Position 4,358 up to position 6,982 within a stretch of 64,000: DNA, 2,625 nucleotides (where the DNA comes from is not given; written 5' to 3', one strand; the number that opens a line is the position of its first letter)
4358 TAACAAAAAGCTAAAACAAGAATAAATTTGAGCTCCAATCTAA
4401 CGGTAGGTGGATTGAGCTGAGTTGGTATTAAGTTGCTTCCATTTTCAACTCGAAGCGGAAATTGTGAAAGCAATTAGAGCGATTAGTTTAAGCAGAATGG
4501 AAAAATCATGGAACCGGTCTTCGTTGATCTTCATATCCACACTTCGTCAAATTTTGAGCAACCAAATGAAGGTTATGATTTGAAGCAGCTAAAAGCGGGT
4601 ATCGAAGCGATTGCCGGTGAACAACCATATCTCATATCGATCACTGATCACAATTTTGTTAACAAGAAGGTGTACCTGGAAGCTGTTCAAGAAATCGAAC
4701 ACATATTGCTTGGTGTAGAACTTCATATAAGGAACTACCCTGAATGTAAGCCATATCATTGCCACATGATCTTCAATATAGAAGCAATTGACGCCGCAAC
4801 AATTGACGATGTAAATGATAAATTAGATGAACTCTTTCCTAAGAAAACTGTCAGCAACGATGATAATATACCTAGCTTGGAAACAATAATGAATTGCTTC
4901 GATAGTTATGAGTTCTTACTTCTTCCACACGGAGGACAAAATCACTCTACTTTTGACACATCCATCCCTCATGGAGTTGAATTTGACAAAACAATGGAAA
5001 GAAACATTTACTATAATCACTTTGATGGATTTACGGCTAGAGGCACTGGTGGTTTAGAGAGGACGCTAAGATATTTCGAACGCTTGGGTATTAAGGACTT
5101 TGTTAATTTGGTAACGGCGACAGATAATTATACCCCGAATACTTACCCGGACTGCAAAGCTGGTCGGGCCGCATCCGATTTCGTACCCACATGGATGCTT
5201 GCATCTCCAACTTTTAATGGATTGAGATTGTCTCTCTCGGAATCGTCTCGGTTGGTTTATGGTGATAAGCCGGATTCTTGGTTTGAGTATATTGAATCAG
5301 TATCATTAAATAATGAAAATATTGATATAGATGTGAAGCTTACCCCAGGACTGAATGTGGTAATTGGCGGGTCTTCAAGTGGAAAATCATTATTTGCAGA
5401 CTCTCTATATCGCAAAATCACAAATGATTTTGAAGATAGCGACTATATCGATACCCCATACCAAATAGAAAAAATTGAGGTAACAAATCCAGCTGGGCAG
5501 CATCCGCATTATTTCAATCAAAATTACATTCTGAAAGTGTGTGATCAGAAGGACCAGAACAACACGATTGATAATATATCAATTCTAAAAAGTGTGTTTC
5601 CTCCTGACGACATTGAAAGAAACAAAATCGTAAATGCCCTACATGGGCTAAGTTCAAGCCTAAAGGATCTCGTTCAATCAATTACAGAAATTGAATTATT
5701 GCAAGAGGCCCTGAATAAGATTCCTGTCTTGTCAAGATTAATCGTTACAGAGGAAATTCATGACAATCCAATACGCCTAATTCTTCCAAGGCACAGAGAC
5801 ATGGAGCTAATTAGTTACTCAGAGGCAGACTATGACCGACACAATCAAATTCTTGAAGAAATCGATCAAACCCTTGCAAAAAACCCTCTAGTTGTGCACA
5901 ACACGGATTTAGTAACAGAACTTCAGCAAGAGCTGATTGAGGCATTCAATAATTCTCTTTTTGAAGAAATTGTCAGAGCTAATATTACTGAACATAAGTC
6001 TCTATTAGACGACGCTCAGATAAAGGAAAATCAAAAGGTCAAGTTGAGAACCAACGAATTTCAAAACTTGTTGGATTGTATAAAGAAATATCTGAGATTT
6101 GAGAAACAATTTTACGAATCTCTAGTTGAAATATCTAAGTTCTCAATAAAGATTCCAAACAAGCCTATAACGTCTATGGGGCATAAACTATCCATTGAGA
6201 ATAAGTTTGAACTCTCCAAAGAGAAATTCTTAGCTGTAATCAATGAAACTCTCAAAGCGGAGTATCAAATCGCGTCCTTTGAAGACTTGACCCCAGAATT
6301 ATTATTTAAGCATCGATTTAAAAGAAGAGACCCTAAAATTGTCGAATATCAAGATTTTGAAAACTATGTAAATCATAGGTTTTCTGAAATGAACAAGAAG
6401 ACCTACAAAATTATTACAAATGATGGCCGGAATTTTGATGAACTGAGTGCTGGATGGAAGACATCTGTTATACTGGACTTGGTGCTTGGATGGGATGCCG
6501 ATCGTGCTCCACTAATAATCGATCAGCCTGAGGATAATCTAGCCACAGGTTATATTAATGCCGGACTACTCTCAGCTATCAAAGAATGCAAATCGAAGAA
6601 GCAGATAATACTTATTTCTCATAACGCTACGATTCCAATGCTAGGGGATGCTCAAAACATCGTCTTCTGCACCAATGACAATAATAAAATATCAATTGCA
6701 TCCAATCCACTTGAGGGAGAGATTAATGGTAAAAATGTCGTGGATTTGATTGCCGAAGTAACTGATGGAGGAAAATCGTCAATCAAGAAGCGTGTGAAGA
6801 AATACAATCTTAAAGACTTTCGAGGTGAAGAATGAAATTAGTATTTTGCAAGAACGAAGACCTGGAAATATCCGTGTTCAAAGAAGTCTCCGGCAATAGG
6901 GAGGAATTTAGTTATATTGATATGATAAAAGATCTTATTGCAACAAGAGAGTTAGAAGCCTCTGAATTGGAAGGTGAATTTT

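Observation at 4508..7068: PHP phosphoesterase fused to a coiled-coil SMC/Rad50-type ABC ATPase, coupled to a tiny acidic protein: candidate two-gene defence module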

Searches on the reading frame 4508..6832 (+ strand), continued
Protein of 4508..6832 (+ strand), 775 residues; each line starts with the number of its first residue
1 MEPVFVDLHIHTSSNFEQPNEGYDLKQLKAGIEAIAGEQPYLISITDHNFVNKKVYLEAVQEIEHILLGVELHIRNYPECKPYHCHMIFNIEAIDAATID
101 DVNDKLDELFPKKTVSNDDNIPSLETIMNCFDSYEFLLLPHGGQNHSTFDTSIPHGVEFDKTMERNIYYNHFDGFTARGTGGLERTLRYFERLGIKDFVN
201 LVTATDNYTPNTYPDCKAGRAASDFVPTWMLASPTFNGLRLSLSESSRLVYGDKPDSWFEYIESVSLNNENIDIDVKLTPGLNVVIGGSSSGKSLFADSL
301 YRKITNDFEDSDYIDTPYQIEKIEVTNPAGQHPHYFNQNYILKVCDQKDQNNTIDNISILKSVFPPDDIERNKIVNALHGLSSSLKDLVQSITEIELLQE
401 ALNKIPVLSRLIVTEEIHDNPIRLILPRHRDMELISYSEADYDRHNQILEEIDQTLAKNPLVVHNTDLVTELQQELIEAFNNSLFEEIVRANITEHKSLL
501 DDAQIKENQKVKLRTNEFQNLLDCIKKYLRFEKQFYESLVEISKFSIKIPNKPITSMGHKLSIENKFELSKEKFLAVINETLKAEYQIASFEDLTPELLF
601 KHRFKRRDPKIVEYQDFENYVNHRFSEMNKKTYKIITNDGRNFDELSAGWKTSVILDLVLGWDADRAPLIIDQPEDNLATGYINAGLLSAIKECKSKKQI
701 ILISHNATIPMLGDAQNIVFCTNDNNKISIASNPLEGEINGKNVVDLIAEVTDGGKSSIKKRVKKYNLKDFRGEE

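Call 60: find_encoding_contigs(protein=P0055, flank=8000, max_places=1)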
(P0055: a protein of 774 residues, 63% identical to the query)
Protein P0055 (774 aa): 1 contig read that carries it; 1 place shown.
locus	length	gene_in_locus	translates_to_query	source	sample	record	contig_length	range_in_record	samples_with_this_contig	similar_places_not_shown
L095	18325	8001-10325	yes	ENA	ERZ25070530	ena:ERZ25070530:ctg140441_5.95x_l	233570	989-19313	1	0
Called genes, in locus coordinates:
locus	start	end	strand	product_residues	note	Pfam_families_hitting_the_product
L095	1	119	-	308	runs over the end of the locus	PF00497:SBP_bac_3, PF10613:Lig_chan-Glu_bd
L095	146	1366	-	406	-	-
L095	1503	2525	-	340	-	PF04055:Radical_SAM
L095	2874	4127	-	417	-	PF00589:Phage_integrase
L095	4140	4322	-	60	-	PF12844:HTH_19 (weak), PF13560:HTH_31, PF01381:HTH_3, PF13443:HTH_26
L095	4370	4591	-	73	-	PF12728:HTH_17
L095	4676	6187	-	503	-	-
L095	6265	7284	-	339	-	-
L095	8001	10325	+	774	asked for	-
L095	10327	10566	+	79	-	-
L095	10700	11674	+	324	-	PF05598:DUF772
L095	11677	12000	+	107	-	-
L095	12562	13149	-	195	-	PF07603:Lcl_C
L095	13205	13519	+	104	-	-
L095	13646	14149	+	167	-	-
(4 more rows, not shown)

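Call 63: search_dna_similar(query=window:4508-6832:+, collection=plasmids, mode=protein, max_rows=15)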
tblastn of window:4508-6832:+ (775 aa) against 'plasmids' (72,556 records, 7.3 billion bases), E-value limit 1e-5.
Records with a match: 852; places in all: 894; records where one place covers at least 80% of the query: 0.
Best place of each record, by identity: <60% 852.
By first word of the organism name: Escherichia 295; Klebsiella 200; Enterobacter 46; Piscirickettsia 34; Salmonella 29; Citrobacter 26; Serratia 21; Raoultella 17; Yersinia 17; Listeria 15; and 55 more.
By predicted mobility (MOB-suite, as given by PLSDB): conjugative 602; non-mobilizable 152; mobilizable 98.
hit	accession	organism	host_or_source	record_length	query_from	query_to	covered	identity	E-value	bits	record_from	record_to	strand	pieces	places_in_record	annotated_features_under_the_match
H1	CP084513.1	Edwardsiella tarda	Morone chrysops x Morone ...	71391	443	767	42%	26.3%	5e-11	74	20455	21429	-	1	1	histidinol-phosphatase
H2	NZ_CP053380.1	Serratia marcescens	Drosophila melanogaster,whole organism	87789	443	767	42%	26.3%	2e-10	73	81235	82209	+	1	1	TrlF family AAA-like ATPase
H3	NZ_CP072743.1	Serratia fonticola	rabbit,mixed culture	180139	443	767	42%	26.3%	2e-10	73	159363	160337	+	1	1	TrlF family AAA-like ATPase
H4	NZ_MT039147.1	Serratia entomophila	-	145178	443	767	42%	25.6%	5e-11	74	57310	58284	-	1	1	TrlF family AAA-like ATPase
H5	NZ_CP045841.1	Citrobacter sp. S40-1-2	flower,flower shop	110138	443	767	42%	25.3%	4e-10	72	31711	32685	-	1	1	TrlF family AAA-like ATPase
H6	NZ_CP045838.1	Citrobacter sp. H12-3-2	flower,flower shop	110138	443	767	42%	25.3%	4e-10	72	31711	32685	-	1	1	TrlF family AAA-like ATPase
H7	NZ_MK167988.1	Citrobacter freundii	retail vegetable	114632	443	767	42%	25.3%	4e-10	72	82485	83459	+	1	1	TrlF family AAA-like ATPase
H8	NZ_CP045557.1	Citrobacter sp. S39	-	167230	443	767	42%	25.3%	4e-10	72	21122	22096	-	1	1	TrlF family AAA-like ATPase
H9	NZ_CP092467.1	Citrobacter portucalensis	Homo sapiens,bacterium,postoperative ...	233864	443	767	42%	25.3%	4e-10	72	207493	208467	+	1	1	TrlF family AAA-like ATPase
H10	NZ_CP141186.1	Hymenobacter sp. GOD-10R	single cell,Crepidiastrum sonchifolium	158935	479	766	37%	26.8%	3e-8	65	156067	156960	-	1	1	none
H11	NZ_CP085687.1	Pseudomonas ficuserectae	Mulberry blight tissue sample,Mulberry ...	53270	494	768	35%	25.6%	3e-8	65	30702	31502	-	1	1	TrlF family AAA-like ATPase | RNA-binding domain-containing protein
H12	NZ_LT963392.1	Pseudomonas syringae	-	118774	494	768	35%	25.6%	3e-8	65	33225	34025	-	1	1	TrlF family AAA-like ATPase | RNA-binding domain-containing protein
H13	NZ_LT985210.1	Pseudomonas syringae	-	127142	494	768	35%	25.6%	3e-8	65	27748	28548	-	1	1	TrlF family AAA-like ATPase | RNA-binding domain-containing protein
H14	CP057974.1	Escherichia coli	culture,Pooled cattle faecal samples ...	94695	536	765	30%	24.6%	8e-9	67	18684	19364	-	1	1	hypothetical protein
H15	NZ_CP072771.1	Bacillus cereus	mixed culture,Bee Honey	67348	618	768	19%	35.8%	1e-16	93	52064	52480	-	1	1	TrlF family AAA-like ATPase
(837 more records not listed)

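Call 64: get_annotated_region(hit=H2, flank=5000)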
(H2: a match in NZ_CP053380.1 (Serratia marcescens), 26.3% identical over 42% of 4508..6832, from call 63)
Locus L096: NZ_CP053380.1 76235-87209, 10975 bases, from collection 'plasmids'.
description: Serratia marcescens strain FY plasmid p2, complete sequence
organism: Serratia marcescens (NCBI taxid 615)
taxonomy: Bacteria; Pseudomonadota; Gammaproteobacteria; Enterobacterales; Yersiniaceae; Serratia; Serratia marcescens
host: -; source: Drosophila melanogaster,whole organism; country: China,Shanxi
typing (MOB-suite, as given by PLSDB): conjugative; replicon IncI1; relaxase MOBF; mating-pair formation MPF_F
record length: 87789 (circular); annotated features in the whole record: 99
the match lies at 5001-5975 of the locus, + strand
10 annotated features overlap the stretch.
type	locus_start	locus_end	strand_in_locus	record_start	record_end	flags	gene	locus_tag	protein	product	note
CDS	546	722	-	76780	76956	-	-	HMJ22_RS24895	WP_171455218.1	hypothetical protein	-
CDS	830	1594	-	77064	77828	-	-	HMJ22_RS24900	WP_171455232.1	site-specific integrase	GO:0015074 - DNA integration [Evidence IEA]; GO:0006310 - DNA recombination [Evidence IEA]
CDS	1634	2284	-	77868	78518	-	-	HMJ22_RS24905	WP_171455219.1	hypothetical protein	-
CDS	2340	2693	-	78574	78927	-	-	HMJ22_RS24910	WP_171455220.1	hypothetical protein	-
CDS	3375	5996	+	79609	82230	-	-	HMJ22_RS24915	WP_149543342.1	TrlF family AAA-like ATPase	-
CDS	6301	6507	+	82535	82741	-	-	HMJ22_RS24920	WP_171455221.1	hypothetical protein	-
CDS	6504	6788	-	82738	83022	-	-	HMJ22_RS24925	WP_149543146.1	korC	-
CDS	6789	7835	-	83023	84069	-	-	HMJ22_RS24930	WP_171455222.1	hypothetical protein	-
CDS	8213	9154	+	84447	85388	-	-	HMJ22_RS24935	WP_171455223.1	hypothetical protein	-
CDS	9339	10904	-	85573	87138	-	-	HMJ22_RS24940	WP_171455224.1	AAA family ATPase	-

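Call 81: find_related_loci(query=A2, collection=metagenome_contigs, flank=4000)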
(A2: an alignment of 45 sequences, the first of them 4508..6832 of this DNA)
Query A2 (775 aa) in metagenome_contigs; peptide patterns used: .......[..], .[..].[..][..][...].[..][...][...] (x = any residue, [..] = any of these).
600 stretches matched a pattern (row limit reached: there are more); 583 encode a relative of the query (tblastn E <= 1e-3); the best 80 are kept; 80 distinct loci.
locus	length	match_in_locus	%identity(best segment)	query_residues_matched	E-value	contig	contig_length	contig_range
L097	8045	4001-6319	62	1-773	0e+0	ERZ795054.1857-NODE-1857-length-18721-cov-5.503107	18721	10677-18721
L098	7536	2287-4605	63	1-773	0e+0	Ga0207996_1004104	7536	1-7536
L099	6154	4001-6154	63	1-718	0e+0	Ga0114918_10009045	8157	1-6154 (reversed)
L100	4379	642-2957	59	1-773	0e+0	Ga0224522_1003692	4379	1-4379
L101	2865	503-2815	56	1-775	0e+0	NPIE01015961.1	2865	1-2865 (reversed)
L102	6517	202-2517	55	1-772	0e+0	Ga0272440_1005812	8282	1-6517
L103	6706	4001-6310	53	1-772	0e+0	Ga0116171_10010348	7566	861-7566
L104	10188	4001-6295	51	1-771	0e+0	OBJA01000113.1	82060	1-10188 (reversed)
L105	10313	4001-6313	56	1-775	0e+0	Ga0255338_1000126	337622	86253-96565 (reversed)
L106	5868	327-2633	50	1-772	0e+0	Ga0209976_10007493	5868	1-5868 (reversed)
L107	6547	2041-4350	48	1-774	0e+0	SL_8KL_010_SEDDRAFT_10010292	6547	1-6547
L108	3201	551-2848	50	1-771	0e+0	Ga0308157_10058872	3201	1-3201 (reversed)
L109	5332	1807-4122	48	1-771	0e+0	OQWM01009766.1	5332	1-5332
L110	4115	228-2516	47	1-764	0e+0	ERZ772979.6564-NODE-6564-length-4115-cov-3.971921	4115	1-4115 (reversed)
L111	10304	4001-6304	45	1-773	0e+0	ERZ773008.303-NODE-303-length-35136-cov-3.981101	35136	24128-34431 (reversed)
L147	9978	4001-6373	26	6-774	1e-36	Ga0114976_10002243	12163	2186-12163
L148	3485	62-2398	24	6-768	7e-35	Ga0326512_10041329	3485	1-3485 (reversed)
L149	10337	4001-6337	25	7-766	1e-32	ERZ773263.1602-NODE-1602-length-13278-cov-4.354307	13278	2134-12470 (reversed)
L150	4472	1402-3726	24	6-766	5e-31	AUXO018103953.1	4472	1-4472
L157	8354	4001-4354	42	647-769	2e-21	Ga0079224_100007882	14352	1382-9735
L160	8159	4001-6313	29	7-766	8e-21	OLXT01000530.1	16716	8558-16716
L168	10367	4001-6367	38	6-775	7e-20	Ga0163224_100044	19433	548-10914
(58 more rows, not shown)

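Call 91: search_protein_families(library=pfam, proteins=[L150:3725-4405:+, L160:6312-7019:+, L147:6369-6692:+, L148:2412-2783:+, L157:4383-4715:+, L079:8297-8629:+, L067:6155-6442:+, L149:6336-6629:+, L060:6380-6658:+, L168:6375-6656:+], max_evalue=0.01)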
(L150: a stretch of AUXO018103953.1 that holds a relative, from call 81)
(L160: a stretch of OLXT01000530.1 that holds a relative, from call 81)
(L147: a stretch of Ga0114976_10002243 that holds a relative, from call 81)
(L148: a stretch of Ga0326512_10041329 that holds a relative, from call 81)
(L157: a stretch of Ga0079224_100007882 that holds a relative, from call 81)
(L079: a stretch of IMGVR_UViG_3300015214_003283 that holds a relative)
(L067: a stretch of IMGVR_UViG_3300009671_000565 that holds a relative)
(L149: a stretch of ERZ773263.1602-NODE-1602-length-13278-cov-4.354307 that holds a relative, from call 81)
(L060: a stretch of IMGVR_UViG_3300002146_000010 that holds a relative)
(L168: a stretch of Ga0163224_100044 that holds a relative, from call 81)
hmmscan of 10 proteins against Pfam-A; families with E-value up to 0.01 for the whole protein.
L150:3725-4405:+ (227 aa): 2 families
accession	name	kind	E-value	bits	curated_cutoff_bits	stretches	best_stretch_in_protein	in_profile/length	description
PF00717.28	Peptidase_S24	-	7.3e-22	77.7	23.3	1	115-224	5-115/116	Peptidase S24-like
PF10502.14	Peptidase_S26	-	0.00018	21.9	22.9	1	145-188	26-76/168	Signal peptidase, peptidase S26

L160:6312-7019:+ (236 aa): 1 family
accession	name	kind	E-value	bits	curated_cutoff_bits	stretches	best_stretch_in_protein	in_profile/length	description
PF00717.28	Peptidase_S24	-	5.4e-22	78.1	23.3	1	129-234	9-116/116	Peptidase S24-like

L147:6369-6692:+ (108 aa): 0 families

L148:2412-2783:+ (124 aa): 0 families

L157:4383-4715:+ (111 aa): 0 families

L079:8297-8629:+ (111 aa): 0 families

L067:6155-6442:+ (96 aa): 0 families

L149:6336-6629:+ (98 aa): 1 family
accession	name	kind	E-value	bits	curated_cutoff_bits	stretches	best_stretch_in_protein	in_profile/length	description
PF09228.15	Prok-TraM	-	0.0013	19.5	22.2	1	40-83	11-54/102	Prokaryotic Transcriptional repressor TraM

L060:6380-6658:+ (93 aa): 0 families

L168:6375-6656:+ (94 aa): 0 families

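Call 103: search_protein_families(library=padloc, proteins=[L067:3778-6174:+, L067:6155-6442:+, L147:3968-6385:+, L147:6369-6692:+, L150:3725-4405:+, L157:4383-4715:+, L149:6336-6629:+, L060:6380-6658:+], max_evalue=0.001)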
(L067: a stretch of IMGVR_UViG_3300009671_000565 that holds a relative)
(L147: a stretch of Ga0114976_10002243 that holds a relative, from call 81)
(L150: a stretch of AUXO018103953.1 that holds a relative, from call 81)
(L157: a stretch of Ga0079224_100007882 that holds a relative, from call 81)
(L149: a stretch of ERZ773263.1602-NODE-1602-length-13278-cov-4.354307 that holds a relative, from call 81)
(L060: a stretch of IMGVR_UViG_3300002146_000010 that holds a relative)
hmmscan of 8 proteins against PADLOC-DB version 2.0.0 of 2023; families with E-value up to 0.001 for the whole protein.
L067:3778-6174:+ (799 aa): 6 families
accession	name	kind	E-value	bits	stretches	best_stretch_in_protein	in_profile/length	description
PDLC00098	GajA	-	2.9e-06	24.3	0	694-753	290-348/534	AAA ATPase domain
PDLC04213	HEC-02A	-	1.4e-05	22.9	1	294-346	17-67/337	-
PDLC02208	Ppl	-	5.6e-05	19.4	1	685-792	790-891/894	-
PDLC04182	HEC-01A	-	0.00017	18.7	0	686-752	299-366/406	-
PDLC00096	GajA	-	0.00031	17.6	0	292-316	16-40/630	AAA ATPase domain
PDLC00304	PtuA1|PtuA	-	0.00092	16.5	0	303-343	42-70/444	AAA ATPase domain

L067:6155-6442:+ (96 aa): 0 families

L147:3968-6385:+ (806 aa): 7 families
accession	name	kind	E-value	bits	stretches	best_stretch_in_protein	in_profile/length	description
PDLC02208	Ppl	-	6.3e-13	45.7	1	674-791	772-889/894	-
PDLC04680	PDC-M49A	-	1.4e-08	31.8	1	11-160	3-132/674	-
PDLC04678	PDC-M49A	-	3.3e-08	30.3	1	690-763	560-633/681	-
PDLC04213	HEC-02A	-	2.1e-06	25.5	0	278-357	3-79/337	-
PDLC04146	HEC-02B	-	2.4e-05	21.5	1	278-325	2-49/344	-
PDLC02980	AriA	-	8.5e-05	20.7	1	691-742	252-303/304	-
PDLC04174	HEC-01A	-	0.0001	19.7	1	693-764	162-234/264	-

L147:6369-6692:+ (108 aa): 0 families

L150:3725-4405:+ (227 aa): 0 families

L157:4383-4715:+ (111 aa): 0 families

L149:6336-6629:+ (98 aa): 0 families

L060:6380-6658:+ (93 aa): 0 families

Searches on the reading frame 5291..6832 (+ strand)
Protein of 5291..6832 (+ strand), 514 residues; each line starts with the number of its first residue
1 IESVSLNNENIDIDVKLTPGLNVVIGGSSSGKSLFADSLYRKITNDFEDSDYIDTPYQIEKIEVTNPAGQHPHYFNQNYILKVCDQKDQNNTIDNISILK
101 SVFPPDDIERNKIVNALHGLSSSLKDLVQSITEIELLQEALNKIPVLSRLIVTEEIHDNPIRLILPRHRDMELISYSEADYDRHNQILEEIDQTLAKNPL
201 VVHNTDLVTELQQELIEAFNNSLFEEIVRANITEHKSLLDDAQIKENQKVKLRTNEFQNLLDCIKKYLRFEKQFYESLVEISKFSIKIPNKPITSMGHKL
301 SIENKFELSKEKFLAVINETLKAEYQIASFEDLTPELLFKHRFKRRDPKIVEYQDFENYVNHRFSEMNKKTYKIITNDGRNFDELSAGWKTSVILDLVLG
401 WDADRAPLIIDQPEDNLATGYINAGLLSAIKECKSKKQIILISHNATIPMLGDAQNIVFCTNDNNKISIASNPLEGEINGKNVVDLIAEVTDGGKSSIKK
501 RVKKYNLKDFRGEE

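Call 27: search_protein_families(library=pfam, proteins=[window:5291-6832:+], max_evalue=10)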
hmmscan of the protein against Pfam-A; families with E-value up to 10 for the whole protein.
window:5291-6832:+ (514 aa): 7 families
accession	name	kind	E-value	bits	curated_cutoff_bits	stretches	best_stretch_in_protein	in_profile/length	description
PF02463.25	SMC_N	-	0.00085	19.2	40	2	233-462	121-213/220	RecF/RecN/SMC N terminal domain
PF13304.12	AAA_21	-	0.0014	19.2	27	1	408-447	262-301/304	AAA domain, putative AbiEii toxin, Type IV TA system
PF15778.10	UNC80_N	-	0.091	12.9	27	1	109-144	35-70/187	UNC80 N-terminal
PF02283.22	CobU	-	0.14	12.1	27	1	23-45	2-24/168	Cobinamide kinase / cobinamide phosphate guanyltransferase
PF10787.14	YfmQ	-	0.56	10.3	22.9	1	200-268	46-114/133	Uncharacterised protein from bacillus cereus group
PF10374.15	EST1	-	1.2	10.1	25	1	221-302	4-82/135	Telomerase activating protein Est1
PF11214.13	Med2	-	2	9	26.8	0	209-248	29-67/100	Mediator complex subunit 2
